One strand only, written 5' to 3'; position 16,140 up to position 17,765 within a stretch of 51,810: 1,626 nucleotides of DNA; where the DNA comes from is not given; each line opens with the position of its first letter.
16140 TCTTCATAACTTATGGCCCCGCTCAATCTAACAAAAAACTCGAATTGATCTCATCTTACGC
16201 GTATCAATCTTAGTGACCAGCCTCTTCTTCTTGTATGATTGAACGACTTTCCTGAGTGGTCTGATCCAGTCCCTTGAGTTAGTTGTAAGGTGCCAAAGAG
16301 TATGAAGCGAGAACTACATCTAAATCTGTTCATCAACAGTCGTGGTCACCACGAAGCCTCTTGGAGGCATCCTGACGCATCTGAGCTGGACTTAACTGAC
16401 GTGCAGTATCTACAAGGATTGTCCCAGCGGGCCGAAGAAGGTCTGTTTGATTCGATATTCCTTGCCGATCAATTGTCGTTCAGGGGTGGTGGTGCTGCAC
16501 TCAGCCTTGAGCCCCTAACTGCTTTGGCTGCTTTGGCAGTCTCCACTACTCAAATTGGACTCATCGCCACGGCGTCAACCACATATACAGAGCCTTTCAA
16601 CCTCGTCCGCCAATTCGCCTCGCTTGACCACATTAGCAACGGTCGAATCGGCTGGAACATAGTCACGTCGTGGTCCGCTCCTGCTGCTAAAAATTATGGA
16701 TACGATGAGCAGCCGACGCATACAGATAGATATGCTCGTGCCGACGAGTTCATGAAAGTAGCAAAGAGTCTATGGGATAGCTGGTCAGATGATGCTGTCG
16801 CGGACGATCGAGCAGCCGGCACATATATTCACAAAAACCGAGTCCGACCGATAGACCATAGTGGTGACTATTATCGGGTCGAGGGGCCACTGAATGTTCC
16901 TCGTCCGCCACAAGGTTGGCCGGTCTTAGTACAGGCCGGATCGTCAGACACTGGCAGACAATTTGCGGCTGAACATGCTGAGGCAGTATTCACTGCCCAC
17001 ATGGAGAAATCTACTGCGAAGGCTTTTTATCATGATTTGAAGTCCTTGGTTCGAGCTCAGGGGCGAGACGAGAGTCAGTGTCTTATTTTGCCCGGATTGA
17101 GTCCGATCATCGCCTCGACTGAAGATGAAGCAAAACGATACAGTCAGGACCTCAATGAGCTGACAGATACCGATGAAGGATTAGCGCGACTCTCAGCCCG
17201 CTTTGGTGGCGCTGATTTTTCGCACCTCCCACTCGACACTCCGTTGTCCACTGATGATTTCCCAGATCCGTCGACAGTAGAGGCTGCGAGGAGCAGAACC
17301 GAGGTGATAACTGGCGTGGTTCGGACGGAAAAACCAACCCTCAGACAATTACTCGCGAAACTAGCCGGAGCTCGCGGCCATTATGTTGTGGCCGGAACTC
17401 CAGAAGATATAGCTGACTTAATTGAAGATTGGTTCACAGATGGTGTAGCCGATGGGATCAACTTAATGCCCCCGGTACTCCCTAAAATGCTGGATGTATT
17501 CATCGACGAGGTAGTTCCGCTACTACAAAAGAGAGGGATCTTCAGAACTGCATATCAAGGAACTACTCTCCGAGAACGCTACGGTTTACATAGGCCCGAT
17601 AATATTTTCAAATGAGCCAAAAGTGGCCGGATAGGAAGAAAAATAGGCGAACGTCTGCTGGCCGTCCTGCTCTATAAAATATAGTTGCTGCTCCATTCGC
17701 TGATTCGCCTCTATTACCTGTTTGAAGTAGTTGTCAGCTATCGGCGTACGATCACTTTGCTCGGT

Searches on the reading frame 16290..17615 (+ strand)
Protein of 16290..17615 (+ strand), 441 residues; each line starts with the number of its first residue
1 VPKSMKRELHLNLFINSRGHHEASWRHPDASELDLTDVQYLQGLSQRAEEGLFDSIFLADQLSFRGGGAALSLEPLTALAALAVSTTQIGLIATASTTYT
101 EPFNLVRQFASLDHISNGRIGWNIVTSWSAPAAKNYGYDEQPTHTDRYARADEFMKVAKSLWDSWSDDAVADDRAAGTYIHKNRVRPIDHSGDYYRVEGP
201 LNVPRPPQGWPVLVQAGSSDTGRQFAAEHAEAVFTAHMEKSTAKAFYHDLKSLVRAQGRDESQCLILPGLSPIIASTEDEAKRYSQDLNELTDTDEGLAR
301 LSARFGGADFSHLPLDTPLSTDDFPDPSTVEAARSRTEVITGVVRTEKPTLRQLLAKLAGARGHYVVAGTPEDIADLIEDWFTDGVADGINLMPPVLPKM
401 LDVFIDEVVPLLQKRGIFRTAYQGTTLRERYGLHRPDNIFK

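Call 56: search_protein_families(library=pfam, max_evalue=0.01, proteins=[window:16290-17615:+])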
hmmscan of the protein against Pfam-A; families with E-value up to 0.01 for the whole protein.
window:16290-17615:+ (441 aa): 1 family
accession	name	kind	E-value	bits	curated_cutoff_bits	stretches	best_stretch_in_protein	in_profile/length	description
PF00296.26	Bac_luciferase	-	4e-45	155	27.9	1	32-386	19-312/314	Luciferase-like monooxygenase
